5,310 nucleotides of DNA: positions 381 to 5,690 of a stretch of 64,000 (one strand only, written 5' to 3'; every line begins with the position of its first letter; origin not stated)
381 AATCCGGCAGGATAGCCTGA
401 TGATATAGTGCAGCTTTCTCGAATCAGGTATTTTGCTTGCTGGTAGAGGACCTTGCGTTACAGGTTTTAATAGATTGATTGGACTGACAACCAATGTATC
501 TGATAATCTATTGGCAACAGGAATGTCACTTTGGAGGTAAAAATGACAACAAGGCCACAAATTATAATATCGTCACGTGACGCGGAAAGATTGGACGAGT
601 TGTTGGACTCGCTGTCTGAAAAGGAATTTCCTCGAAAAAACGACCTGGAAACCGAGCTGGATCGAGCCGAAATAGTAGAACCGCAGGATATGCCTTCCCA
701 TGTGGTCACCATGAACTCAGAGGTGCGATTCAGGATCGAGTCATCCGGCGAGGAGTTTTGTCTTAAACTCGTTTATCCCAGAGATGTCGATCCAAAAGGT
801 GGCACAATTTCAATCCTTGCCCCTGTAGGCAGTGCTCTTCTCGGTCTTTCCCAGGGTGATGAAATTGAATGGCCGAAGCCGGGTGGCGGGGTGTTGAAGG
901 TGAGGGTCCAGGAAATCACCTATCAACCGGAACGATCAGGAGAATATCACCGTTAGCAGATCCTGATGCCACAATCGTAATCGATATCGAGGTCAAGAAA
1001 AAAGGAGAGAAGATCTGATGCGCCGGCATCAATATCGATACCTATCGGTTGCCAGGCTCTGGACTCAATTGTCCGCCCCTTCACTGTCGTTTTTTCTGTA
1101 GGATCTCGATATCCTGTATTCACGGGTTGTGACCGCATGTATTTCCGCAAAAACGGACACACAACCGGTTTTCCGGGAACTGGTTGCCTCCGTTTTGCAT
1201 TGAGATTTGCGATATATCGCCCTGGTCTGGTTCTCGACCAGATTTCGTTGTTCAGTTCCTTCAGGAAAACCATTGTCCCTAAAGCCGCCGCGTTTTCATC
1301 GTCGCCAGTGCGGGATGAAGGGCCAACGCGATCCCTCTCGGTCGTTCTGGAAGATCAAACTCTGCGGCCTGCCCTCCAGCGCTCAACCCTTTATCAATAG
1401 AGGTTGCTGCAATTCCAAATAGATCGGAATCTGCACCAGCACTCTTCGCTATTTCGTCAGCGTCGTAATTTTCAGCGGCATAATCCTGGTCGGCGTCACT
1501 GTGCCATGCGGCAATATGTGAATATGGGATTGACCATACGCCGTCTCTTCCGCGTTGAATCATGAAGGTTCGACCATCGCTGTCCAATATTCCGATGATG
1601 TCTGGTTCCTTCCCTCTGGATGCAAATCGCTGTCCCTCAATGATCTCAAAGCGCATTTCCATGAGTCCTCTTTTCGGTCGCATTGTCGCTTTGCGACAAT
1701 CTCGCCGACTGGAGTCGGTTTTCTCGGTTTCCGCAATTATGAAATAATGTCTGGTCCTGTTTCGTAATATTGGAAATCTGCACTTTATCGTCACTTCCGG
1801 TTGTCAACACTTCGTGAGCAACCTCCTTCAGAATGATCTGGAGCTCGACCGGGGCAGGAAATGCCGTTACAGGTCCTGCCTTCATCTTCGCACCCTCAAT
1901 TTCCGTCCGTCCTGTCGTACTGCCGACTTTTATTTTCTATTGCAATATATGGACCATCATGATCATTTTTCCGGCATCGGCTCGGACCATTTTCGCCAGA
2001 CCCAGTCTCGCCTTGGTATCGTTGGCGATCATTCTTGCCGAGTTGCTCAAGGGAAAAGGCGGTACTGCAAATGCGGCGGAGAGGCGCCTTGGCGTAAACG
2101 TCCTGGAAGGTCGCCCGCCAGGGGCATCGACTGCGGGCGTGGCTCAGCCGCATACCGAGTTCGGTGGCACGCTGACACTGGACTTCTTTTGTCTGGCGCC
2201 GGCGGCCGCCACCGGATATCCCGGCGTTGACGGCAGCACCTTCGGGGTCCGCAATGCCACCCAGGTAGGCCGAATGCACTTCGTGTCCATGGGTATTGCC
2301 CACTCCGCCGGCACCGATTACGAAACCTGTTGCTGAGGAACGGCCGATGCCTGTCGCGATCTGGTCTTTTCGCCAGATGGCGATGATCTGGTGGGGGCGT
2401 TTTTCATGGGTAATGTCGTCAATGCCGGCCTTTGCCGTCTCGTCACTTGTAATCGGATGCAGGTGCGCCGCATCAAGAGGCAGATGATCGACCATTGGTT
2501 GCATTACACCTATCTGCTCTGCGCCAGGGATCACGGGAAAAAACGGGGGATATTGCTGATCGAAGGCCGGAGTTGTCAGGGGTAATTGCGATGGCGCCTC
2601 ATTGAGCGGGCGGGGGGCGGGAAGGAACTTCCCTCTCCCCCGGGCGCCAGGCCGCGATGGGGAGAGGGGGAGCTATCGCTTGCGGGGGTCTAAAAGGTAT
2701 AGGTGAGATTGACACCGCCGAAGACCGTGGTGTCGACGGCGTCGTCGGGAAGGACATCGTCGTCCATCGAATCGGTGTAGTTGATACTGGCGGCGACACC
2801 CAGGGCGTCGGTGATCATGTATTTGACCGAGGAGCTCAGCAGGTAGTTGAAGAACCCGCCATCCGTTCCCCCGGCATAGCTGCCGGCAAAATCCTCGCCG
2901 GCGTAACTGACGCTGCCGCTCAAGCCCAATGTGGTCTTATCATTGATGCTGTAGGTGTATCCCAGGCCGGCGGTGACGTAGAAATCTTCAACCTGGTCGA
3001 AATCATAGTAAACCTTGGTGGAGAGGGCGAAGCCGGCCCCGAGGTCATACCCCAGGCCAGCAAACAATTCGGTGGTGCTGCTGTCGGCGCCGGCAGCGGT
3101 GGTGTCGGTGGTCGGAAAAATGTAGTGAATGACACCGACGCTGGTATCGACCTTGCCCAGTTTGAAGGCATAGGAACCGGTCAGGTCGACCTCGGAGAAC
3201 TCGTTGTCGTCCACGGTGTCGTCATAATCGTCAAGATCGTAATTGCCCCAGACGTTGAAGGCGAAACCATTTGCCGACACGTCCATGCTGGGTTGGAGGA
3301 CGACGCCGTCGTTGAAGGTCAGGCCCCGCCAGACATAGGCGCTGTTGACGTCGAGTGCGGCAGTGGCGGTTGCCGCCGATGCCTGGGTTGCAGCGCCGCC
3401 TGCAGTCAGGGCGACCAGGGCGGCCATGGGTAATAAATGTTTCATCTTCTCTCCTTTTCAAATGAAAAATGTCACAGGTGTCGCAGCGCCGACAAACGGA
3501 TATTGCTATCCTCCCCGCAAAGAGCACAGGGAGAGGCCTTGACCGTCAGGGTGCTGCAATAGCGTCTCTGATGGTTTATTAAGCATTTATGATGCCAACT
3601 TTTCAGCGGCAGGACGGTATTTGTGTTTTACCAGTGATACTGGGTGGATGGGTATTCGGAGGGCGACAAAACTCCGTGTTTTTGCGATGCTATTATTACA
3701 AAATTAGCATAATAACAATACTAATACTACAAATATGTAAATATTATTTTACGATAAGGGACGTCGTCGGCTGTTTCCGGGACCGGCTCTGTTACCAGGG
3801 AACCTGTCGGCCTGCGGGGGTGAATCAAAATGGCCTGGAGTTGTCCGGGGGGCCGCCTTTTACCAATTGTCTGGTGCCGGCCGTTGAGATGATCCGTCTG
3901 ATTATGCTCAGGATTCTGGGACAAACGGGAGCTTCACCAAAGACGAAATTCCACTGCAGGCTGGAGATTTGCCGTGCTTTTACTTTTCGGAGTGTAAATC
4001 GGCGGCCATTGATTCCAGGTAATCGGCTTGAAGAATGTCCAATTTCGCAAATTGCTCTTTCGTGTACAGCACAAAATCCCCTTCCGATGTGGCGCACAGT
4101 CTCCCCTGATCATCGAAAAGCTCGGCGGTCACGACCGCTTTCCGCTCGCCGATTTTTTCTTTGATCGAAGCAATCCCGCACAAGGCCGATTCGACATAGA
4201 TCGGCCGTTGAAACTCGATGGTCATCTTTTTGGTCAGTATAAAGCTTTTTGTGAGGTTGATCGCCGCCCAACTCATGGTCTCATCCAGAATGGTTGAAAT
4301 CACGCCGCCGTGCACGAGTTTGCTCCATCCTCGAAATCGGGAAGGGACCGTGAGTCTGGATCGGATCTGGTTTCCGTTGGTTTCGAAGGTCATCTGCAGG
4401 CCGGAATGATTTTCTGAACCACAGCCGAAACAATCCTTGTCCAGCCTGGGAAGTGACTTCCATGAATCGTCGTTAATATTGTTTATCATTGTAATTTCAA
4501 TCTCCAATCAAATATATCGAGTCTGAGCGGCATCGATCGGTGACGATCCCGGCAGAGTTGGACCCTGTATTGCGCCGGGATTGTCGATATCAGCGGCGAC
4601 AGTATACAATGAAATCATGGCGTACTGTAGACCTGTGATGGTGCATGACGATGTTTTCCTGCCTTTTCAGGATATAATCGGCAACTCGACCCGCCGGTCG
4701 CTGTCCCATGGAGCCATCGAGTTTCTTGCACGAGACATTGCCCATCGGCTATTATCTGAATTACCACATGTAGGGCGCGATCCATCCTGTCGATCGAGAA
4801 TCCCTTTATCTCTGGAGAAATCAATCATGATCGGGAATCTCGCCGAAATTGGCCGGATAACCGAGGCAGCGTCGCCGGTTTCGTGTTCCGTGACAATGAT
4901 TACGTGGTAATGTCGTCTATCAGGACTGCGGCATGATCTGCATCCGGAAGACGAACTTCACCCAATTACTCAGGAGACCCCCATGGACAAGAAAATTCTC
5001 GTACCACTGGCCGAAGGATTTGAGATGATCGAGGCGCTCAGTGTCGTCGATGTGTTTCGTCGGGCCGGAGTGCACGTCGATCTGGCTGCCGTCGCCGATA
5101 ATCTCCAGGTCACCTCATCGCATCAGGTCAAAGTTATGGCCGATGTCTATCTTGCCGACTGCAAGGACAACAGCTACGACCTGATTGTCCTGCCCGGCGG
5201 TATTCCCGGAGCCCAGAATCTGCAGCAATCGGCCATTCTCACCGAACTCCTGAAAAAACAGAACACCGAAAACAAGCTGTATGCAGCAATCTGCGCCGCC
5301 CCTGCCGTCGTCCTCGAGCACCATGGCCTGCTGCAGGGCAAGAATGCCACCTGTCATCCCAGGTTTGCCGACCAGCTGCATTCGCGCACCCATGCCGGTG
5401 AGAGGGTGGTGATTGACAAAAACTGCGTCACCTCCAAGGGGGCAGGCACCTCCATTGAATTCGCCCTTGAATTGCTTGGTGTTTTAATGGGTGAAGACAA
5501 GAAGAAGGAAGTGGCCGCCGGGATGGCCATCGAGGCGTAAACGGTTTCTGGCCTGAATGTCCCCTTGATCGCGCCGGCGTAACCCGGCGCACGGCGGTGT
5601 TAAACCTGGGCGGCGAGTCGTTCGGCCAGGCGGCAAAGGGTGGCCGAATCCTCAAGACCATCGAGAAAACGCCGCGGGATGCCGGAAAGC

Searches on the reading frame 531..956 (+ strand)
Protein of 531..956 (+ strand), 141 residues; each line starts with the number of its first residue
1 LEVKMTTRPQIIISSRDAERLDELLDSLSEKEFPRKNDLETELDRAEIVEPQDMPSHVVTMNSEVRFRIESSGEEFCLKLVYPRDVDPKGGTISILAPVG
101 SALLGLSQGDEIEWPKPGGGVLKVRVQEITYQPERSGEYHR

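Call 73: search_protein_families(library=pfam, proteins=[window:531-956:+], max_evalue=0.0001)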
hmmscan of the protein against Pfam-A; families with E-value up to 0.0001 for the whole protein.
window:531-956:+ (141 aa): 2 families
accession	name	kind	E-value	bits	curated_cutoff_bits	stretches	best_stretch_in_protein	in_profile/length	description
PF01272.25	GreA_GreB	-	1.9e-21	76.3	26.9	1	55-131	2-77/77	Transcription elongation factor, GreA/GreB, C-term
PF14760.11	Rnk_N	-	2.6e-13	50.6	23.7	1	9-49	1-41/41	Rnk N-terminus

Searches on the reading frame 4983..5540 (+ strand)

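Call 73: search_protein_families(library=pfam, proteins=[window:4983-5540:+], max_evalue=0.0001)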
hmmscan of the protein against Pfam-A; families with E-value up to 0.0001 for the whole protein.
window:4983-5540:+ (185 aa): 1 family
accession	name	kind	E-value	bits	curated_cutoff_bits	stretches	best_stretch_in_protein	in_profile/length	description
PF01965.30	DJ-1_PfpI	-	2.3e-46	158.1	26.6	1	3-165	1-163/165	DJ-1/PfpI family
